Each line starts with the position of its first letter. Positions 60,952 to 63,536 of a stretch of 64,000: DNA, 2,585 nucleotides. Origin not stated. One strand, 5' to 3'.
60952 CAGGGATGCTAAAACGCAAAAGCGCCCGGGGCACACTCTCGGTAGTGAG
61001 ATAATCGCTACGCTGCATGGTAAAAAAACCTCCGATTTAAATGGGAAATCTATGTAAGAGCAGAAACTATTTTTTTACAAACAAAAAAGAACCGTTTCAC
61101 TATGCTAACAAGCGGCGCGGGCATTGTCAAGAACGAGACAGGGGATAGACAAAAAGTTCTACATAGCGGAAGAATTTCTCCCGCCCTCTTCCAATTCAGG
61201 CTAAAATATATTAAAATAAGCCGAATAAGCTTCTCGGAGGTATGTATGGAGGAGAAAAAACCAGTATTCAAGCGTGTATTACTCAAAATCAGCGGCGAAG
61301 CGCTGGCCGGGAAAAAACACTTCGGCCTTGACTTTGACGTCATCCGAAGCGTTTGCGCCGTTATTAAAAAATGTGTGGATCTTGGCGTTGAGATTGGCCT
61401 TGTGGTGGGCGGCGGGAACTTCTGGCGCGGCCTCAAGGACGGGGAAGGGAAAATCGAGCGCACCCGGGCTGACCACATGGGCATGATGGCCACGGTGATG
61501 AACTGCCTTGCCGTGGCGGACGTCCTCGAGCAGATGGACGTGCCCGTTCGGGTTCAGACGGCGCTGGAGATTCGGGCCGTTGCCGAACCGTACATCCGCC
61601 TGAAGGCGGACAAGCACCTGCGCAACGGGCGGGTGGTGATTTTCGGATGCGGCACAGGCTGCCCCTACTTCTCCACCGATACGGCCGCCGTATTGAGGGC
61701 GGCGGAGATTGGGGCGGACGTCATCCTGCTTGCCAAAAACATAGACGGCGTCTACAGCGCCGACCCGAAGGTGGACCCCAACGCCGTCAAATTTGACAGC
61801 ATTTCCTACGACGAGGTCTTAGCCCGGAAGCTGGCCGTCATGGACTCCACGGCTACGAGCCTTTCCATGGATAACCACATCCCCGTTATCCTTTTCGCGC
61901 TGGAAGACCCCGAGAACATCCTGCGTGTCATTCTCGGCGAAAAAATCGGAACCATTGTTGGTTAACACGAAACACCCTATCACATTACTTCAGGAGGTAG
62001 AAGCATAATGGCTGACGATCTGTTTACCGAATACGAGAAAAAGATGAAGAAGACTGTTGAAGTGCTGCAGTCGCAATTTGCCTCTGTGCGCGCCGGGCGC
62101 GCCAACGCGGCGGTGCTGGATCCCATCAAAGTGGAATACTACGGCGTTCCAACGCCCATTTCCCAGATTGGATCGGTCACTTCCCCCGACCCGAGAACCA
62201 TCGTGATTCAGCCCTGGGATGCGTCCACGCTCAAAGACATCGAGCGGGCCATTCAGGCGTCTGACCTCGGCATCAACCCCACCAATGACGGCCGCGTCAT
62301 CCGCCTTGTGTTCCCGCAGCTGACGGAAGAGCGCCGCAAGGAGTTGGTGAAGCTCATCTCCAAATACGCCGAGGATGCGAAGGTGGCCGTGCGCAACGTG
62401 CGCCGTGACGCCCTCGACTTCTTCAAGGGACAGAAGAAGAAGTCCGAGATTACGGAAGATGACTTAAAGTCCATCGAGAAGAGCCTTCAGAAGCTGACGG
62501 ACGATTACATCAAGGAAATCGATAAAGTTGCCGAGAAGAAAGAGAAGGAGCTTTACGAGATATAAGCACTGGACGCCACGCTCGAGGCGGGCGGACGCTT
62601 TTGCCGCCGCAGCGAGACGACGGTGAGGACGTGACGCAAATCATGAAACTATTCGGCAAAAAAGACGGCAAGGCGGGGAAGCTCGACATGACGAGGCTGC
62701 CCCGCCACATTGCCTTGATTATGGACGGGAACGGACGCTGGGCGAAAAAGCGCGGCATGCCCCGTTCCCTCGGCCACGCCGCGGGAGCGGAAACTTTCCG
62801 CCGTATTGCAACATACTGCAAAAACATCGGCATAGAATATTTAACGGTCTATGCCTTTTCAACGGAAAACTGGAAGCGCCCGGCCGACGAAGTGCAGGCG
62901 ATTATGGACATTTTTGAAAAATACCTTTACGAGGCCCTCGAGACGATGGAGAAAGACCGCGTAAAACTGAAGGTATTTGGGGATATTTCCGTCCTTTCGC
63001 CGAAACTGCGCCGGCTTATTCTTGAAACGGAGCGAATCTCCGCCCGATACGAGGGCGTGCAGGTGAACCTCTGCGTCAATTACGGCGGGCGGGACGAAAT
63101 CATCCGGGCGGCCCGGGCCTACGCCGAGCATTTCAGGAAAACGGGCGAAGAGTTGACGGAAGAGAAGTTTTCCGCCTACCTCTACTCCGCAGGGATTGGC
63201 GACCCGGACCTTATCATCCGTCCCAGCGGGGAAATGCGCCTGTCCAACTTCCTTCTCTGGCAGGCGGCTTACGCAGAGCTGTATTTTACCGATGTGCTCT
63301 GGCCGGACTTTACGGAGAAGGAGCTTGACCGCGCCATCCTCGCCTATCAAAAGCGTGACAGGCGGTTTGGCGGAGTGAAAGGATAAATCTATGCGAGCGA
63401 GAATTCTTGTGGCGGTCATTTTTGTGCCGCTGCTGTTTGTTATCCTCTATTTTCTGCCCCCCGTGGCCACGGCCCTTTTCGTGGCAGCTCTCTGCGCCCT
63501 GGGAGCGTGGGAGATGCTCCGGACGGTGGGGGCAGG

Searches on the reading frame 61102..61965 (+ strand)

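Call 42: search_protein_families(library=pfam, proteins=[window:61102-61965:+], max_evalue=0.001)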
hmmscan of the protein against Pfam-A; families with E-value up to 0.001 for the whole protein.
window:61102-61965:+ (287 aa): 1 family
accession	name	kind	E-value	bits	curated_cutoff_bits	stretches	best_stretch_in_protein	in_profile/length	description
PF00696.33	AA_kinase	-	2.2e-33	116.4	24.9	1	57-264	1-232/234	Amino acid kinase family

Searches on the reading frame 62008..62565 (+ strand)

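Call 42: search_protein_families(library=pfam, proteins=[window:62008-62565:+], max_evalue=0.001)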
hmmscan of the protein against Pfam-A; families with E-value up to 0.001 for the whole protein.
window:62008-62565:+ (185 aa): 1 family
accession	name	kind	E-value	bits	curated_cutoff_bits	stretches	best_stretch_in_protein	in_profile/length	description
PF01765.24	RRF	-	7.7e-70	234.4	29.7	1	20-182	1-163/164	Ribosome recycling factor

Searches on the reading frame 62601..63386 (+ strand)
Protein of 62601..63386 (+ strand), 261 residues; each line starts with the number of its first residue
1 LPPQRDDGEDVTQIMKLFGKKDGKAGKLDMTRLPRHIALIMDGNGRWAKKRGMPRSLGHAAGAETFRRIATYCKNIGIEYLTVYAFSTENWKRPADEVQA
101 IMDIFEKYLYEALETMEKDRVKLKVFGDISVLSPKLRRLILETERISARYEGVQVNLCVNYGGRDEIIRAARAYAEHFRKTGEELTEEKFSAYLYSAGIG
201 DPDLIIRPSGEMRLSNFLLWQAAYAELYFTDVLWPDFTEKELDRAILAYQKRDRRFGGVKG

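Call 42: search_protein_families(library=pfam, proteins=[window:62601-63386:+], max_evalue=0.001)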
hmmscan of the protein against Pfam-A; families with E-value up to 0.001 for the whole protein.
window:62601-63386:+ (261 aa): 1 family
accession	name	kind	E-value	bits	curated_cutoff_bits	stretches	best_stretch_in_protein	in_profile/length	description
PF01255.24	Prenyltransf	-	8.2e-86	287.5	27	1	40-257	1-219/219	Putative undecaprenyl diphosphate synthase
